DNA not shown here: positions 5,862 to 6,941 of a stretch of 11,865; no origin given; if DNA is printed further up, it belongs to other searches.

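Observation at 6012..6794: Zinc-finger HNH nuclease with an uncharacterised 190-aa C-terminal domain: candidate homing endonuclease or single-gene defence effector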

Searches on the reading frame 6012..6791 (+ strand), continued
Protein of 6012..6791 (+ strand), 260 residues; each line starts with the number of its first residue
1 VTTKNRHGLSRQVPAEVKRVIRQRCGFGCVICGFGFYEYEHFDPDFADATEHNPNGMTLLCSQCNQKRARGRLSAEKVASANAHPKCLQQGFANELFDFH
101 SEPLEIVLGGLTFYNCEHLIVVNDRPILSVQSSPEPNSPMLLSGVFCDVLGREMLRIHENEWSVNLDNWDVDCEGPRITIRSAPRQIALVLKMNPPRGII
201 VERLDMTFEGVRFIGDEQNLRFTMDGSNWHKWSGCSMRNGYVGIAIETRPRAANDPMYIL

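Call 67: search_protein_families(library=pfam, alignment_id=A4, max_evalue=0.00001)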
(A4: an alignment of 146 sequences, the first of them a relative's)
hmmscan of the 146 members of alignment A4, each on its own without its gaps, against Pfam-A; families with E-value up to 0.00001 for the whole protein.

A. member 1, L102:7508-9874:+ (789 aa): 2 families
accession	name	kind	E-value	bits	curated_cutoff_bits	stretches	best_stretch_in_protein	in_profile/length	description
PF05840.19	Phage_GPA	-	1.1e-123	412.8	31.4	1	180-502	1-321/321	Bacteriophage replication gene A protein (GPA)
PF23343.2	REP_ORF2-G2P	-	6.3e-06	26.8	27.8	0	399-498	15-98/99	Replication-associated protein ORF2/G2P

B. families by the number of members that match (of 146 scanned): 106 families (the first 25 are shown)
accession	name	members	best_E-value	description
PF12796.13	Ank_2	3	6.8e-43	Ankyrin repeats (3 copies)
PF13637.12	Ank_4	3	9e-31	Ankyrin repeats (many copies)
PF00023.36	Ank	3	2.8e-29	Ankyrin repeat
PF13606.12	Ank_3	3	7.9e-26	Ankyrin repeat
PF09723.15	Zn_ribbon_8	3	1.5e-12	Zinc ribbon domain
PF04342.18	DMT_6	2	1.3e-41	Putative member of DMT superfamily (DUF486)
PF18728.6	HEPN_AbiV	2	7.7e-36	AbiV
PF00392.27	GntR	2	6.7e-20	Bacterial regulatory proteins, gntR family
PF05840.19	Phage_GPA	1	1.1e-123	Bacteriophage replication gene A protein (GPA)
PF12055.13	DUF3536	1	1.7e-110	Domain of unknown function (DUF3536)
PF05853.18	BKACE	1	2.1e-92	beta-keto acid cleavage enzyme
PF01977.22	UbiD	1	3e-82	3-octaprenyl-4-hydroxybenzoate carboxy-lyase Rift-related domain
PF00731.26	AIRC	1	2.2e-68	AIR carboxylase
PF07690.21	MFS_1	1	2.1e-52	Major Facilitator Superfamily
PF00144.29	Beta-lactamase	1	5.6e-51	Beta-lactamase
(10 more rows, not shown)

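Call 68: search_protein_families(library=padloc, alignment_id=A4, max_evalue=0.00001)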
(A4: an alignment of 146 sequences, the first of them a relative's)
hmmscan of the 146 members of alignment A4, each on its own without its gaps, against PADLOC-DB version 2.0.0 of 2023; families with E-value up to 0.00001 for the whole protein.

A. member 1, L102:7508-9874:+ (789 aa): 0 families

B. families by the number of members that match (of 146 scanned): 72 families (the first 25 are shown)
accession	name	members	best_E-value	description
PDLC04783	PDC-M72A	3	5.7e-28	-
PDLC04151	HEC-05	2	1.5e-48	-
PDLC04150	HEC-05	2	1.1e-21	-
PDLC02353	AbiV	2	1e-08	AbiV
PDLC03049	REase_I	1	1.1e-128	Type I restriction enzyme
PDLC03047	REase_I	1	2.9e-40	Type I restriction enzyme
PDLC03042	REase_I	1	7.6e-32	Type I restriction enzyme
PDLC03656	mREase_IV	1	2.1e-31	Type IV methyl-directed restriction enzyme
PDLC04709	PDC-M55C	1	6.5e-31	-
PDLC04938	PDC-S15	1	2.8e-30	-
PDLC04937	PDC-S15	1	2.1e-28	-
PDLC02707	PbeA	1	9.6e-27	PbeA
PDLC03659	mREase_IV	1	3.3e-25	Type IV methyl-directed restriction enzyme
PDLC02196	IetA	1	1.9e-21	-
PDLC01745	Cas1e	1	3.1e-21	-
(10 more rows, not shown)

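Call 84: search_protein_families(library=phrogs, proteins=[L089:6265-6819:+, L097:6265-6771:+, P0121, P0217], max_evalue=1)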
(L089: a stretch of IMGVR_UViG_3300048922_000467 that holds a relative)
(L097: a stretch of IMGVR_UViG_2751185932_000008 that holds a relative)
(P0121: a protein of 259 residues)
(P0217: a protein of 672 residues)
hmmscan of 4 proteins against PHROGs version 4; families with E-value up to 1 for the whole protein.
L089:6265-6819:+ (185 aa): 1 family
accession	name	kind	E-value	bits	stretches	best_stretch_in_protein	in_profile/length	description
phrog_6544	-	unknown function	3.8e-09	37.3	1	26-151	116-240/248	-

L097:6265-6771:+ (169 aa): 2 families
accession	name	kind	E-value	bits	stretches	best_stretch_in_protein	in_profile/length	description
phrog_6544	-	unknown function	3.5e-13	50.5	1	32-151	120-240/248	-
phrog_27436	-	unknown function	0.23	12.4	1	107-128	28-49/70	-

P0121 (259 aa): 9 families
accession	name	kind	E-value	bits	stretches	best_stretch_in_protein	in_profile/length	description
phrog_6544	-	unknown function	2.2e-67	228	1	1-245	4-241/248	-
phrog_7785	-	DNA, RNA and nucleotide metabolism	1.2e-05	26.4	1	8-71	55-118/147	HNH endonuclease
phrog_333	-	DNA, RNA and nucleotide metabolism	0.0015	19.7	1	5-68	16-81/138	HNH endonuclease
phrog_589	-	DNA, RNA and nucleotide metabolism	0.0028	18.4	1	10-66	78-139/179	HNH endonuclease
phrog_740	-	DNA, RNA and nucleotide metabolism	0.03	14.3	1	9-67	24-86/332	HNH endonuclease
phrog_5200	-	DNA, RNA and nucleotide metabolism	0.086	13.8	1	7-78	24-97/154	HNH endonuclease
phrog_144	-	DNA, RNA and nucleotide metabolism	0.21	12.3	1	16-70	77-137/175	HNH endonuclease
phrog_8048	-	DNA, RNA and nucleotide metabolism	0.32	11.1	1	15-73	168-233/273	HNH endonuclease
phrog_5956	-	DNA, RNA and nucleotide metabolism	0.48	11.1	0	47-81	89-123/138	HNH endonuclease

P0217 (672 aa): 14 families
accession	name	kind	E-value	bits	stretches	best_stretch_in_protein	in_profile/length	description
phrog_6544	-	unknown function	2.1e-58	198.6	1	5-224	4-223/248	-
phrog_5200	-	DNA, RNA and nucleotide metabolism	0.0044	18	1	21-76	34-92/154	HNH endonuclease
phrog_2255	-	DNA, RNA and nucleotide metabolism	0.0069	16.9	1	23-103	106-202/211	HNH endonuclease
phrog_740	-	DNA, RNA and nucleotide metabolism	0.033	14.2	1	12-71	23-87/332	HNH endonuclease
phrog_7785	-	DNA, RNA and nucleotide metabolism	0.039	14.9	1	14-76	57-119/147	HNH endonuclease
phrog_7370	-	DNA, RNA and nucleotide metabolism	0.045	14.8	1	18-75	32-90/115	HNH endonuclease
phrog_1271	-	DNA, RNA and nucleotide metabolism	0.084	13.2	1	18-78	256-325/361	HNH endonuclease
phrog_119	-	DNA, RNA and nucleotide metabolism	0.086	12.6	1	18-94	194-281/443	HNH endonuclease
phrog_589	-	DNA, RNA and nucleotide metabolism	0.097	13.4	1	16-69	80-139/179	HNH endonuclease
phrog_7566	-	unknown function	0.1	13.9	1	29-79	14-67/96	-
phrog_15724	-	unknown function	0.12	13.8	0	543-604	15-74/118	-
phrog_17569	-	transcription regulation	0.14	12.5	1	463-540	33-117/341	RNA polymerase sigma factor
phrog_21452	-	unknown function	0.27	12.4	1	548-580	16-48/64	-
phrog_333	-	DNA, RNA and nucleotide metabolism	0.44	11.7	1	8-67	15-77/138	HNH endonuclease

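Call 89: search_protein_families(library=padloc, alignment_id=A5, max_evalue=0.00001)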
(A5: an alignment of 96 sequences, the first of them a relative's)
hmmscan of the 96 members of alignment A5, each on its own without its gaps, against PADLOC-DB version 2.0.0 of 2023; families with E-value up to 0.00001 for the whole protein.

A. member 1, L102:1778-2713:+ (312 aa): 0 families

B. families by the number of members that match (of 96 scanned): 35 families (the first 25 are shown)
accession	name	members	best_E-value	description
PDLC04135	mad3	5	9.7e-31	mads_3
PDLC04140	mad8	5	1.9e-11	mads_8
PDLC02980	AriA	3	1.1e-11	-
PDLC02587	DrmC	1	4e-54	DrmC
PDLC03871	LmuC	1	4.7e-47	-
PDLC02595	DrmC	1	1.4e-22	DrmC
PDLC02613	DrmC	1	2e-22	DrmC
PDLC02585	DrmC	1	3.7e-22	DrmC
PDLC02597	DrmC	1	6.2e-21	DrmC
PDLC02605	DrmC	1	1.3e-20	DrmC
PDLC02607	DrmC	1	6.6e-20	DrmC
PDLC02588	DrmC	1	7.5e-19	DrmC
PDLC02606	DrmC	1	9.6e-19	DrmC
PDLC01908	CARF5--CARF_ADA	1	1.8e-18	-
PDLC02602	DrmC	1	9.3e-17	DrmC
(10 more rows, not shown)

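Call 98: search_dna_similar(query=window:6012-6791:+, collection=plasmids, mode=protein, max_rows=15, max_evalue=1e-10)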
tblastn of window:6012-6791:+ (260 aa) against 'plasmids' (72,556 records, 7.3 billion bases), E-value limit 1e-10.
Records with a match: 6; places in all: 6; records where one place covers at least 80% of the query: 3.
Best place of each record, by identity: <60% 6.
By first word of the organism name: Photobacterium 2; Pseudomonas 1; Calothrix 1; Cereibacter 1; Klebsiella 1.
By predicted mobility (MOB-suite, as given by PLSDB): conjugative 3; non-mobilizable 2; mobilizable 1.
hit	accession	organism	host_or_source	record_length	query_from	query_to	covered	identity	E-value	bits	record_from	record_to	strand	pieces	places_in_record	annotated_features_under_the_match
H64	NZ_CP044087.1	Pseudomonas luteola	Homo sapiens,clinical isolate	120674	3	246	94%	41.8%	2e-47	175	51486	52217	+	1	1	HNH endonuclease signature motif containing protein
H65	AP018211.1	Calothrix brevissima NIES-22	-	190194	3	223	85%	40.3%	1e-42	161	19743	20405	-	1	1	hypothetical protein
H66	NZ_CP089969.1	Cereibacter azotoformans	Owen's River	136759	5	219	83%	36.1%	2e-33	135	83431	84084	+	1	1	hypothetical protein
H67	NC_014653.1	Photobacterium damselae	diseased Psetta maxima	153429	13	200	72%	34.5%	1e-11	72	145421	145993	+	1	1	none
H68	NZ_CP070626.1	Photobacterium damselae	Turbot fish farm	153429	13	200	72%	34.5%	1e-11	72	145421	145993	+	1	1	none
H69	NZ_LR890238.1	Klebsiella pneumoniae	Homo sapiens,urine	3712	10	196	72%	34.5%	7e-14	78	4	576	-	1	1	none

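Call 99: get_annotated_region(hit=H64, flank=7000)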
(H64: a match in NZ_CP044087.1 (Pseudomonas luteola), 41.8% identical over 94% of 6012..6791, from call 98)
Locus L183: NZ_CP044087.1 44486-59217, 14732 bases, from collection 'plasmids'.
description: Pseudomonas luteola strain FDAARGOS_637 plasmid unnamed2
organism: Pseudomonas luteola (NCBI taxid 47886)
taxonomy: Bacteria; Pseudomonadota; Gammaproteobacteria; Pseudomonadales; Pseudomonadaceae; Pseudomonas; Pseudomonas luteola
host: -; source: Homo sapiens,clinical isolate; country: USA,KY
typing (MOB-suite, as given by PLSDB): non-mobilizable; replicon rep_cluster_2303
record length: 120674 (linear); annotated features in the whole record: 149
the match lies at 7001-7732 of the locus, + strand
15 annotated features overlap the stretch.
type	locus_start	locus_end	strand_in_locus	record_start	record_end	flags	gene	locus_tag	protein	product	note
CDS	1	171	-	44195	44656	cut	-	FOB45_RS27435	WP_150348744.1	head completion/stabilization protein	-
CDS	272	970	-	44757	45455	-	-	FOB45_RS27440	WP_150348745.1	terminase endonuclease subunit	-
CDS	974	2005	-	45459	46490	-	-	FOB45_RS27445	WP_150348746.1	phage major capsid protein, P2 family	GO:0019069 - viral capsid assembly [Evidence IEA]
CDS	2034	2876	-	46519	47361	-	-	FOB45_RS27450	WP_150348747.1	GPO family capsid scaffolding protein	-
CDS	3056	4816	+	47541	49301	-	-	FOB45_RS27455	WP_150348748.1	terminase ATPase subunit family protein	-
CDS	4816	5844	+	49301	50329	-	-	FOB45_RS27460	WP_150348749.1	phage portal protein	-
CDS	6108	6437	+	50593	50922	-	-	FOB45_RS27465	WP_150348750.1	type II toxin-antitoxin system RelE/ParE family toxin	-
CDS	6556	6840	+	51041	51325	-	-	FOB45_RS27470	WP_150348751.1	XRE family transcriptional regulator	-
CDS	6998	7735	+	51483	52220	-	-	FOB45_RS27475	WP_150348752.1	HNH endonuclease signature motif containing protein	-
CDS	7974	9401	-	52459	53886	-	-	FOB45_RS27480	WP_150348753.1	hypothetical protein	-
CDS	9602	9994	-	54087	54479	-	-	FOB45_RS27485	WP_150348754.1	GFA family protein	-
CDS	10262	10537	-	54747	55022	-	-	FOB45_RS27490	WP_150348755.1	hypothetical protein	-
CDS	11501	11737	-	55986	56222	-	-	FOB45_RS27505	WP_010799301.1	hypothetical protein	-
CDS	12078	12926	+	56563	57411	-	-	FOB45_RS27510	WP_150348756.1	hypothetical protein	-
CDS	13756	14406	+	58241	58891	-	-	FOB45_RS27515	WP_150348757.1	recombinase family protein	GO:0006310 - DNA recombination [Evidence IEA]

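Call 101: search_protein_families(library=pfam, proteins=[L102:12087-13121:-, L102:13829-15592:-, L102:15729-16568:+, L102:16588-17628:+, L102:11428-11772:-, L102:11752-12105:+, L102:13125-13826:-, L102:5013-5519:+, L183:7974-9401:-, L102:6103-6534:+], max_evalue=0.001)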
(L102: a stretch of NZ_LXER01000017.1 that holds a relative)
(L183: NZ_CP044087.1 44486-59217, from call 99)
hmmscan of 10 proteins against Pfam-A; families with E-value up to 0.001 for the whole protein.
L102:12087-13121:- (345 aa): 1 family
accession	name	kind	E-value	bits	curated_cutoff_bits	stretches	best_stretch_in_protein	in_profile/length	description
PF04860.17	Phage_portal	-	1.1e-14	54.8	39.1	1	98-330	55-277/321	Phage portal protein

L102:13829-15592:- (588 aa): 4 families
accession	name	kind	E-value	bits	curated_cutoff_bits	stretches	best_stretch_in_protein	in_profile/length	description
PF03237.21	Terminase_6N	-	3e-61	207.3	22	1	163-382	2-214/215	Terminase large subunit, T4likevirus-type, N-terminal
PF17289.8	Terminase_6C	-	1.9e-48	164.8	22.6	1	410-571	1-154/155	Terminase RNaseH-like domain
PF06056.18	Terminase_5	-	1.9e-25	89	20.3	1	11-68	1-58/58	Putative ATPase subunit of terminase (gpP-like)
PF08281.18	Sigma70_r4_2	-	8.1e-05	22.6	25.7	1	13-46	15-49/54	Sigma-70, region 4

L102:15729-16568:+ (280 aa): 4 families
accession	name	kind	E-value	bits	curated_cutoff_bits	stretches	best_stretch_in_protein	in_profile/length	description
PF05929.16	Phage_GPO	-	1.4e-104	349.9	33.6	1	6-274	2-264/268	Phage capsid scaffolding protein (GPO) serine peptidase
PF24555.1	CC4_CEP85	-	0.0001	23.1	27.3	1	210-261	9-60/85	Centrosomal protein of 85 kDa-like, CC4 coiled-coil domain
PF12329.13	TMF_DNA_bd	-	0.00061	20.2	35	0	210-263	19-72/74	TATA element modulatory factor 1 DNA binding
PF01519.22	DUF16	-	0.00062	20.6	40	1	184-263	23-101/104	Protein of unknown function DUF16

L102:16588-17628:+ (347 aa): 1 family
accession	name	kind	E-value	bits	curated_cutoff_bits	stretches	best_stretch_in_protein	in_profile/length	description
PF05125.18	Phage_cap_P2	-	7.9e-148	492.3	27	1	8-338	1-327/327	Phage major capsid protein, P2 family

L102:11428-11772:- (115 aa): 0 families

L102:11752-12105:+ (118 aa): 0 families

L102:13125-13826:- (234 aa): 1 family
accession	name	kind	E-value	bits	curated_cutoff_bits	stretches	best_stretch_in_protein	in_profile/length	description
PF03237.21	Terminase_6N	-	9.6e-14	52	22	1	43-229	6-200/215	Terminase large subunit, T4likevirus-type, N-terminal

L102:5013-5519:+ (169 aa): 1 family
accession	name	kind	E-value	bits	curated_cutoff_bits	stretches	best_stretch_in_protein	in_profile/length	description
PF06892.16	Phage_CP76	-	2.8e-46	157.4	26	1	10-145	1-146/146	Phage regulatory protein CII (CP76)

L183:7974-9401:- (475 aa): 0 families

L102:6103-6534:+ (144 aa): 1 family
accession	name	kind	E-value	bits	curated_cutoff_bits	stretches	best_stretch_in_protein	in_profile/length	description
PF05099.18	TerB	-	1.7e-07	32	24.4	0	14-60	60-106/118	Tellurite resistance protein TerB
